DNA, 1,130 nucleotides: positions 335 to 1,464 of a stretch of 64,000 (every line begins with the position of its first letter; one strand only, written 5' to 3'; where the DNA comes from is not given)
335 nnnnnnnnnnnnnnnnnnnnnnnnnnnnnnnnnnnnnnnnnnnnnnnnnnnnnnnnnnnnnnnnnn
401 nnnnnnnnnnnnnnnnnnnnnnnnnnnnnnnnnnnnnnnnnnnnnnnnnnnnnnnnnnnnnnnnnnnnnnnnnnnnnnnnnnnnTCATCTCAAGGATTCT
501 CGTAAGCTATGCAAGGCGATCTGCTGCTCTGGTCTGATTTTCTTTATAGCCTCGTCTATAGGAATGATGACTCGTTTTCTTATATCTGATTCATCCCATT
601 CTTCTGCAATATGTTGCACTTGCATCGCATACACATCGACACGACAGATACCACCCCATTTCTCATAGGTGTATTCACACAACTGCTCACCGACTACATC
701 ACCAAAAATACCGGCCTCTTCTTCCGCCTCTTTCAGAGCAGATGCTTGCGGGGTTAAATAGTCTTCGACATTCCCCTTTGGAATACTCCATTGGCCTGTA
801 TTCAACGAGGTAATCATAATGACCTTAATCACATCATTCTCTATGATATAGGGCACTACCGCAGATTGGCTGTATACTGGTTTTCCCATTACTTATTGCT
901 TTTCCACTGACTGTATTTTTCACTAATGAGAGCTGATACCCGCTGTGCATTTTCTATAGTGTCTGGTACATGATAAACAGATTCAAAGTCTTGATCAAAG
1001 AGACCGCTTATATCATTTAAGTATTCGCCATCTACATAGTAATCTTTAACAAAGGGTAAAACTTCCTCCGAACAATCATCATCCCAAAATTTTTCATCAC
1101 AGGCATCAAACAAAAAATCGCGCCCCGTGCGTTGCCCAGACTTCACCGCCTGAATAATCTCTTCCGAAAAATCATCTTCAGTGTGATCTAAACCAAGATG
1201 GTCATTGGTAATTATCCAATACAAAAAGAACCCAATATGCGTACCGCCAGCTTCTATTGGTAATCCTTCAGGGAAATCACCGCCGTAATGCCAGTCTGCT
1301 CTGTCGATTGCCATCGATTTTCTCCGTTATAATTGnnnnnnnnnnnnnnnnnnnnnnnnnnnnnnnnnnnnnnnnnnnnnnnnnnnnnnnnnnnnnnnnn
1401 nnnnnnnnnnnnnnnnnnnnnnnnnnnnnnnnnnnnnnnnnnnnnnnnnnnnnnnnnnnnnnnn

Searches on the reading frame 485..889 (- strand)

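Call 66: search_protein_families(library=padloc, proteins=[window:485-889:-], max_evalue=0.01)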
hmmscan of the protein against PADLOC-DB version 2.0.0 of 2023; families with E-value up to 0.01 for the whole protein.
window:485-889:- (134 aa): 1 family
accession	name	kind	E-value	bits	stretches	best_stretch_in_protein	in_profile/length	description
PDLC04899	PDC-S07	-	0.0097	13.6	0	31-93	32-93/135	-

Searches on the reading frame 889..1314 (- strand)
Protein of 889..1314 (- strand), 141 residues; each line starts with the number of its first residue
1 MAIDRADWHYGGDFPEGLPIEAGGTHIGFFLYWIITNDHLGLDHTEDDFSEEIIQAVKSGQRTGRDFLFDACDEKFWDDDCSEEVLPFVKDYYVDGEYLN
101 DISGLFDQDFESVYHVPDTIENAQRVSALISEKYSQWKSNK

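Call 66: search_protein_families(library=padloc, proteins=[window:889-1314:-], max_evalue=0.01)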
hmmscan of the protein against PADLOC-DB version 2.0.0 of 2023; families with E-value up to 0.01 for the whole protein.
window:889-1314:- (141 aa): 1 family
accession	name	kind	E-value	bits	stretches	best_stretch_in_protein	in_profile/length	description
PDLC04040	PD-T4-6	-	0.0097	12.7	0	68-102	59-93/547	-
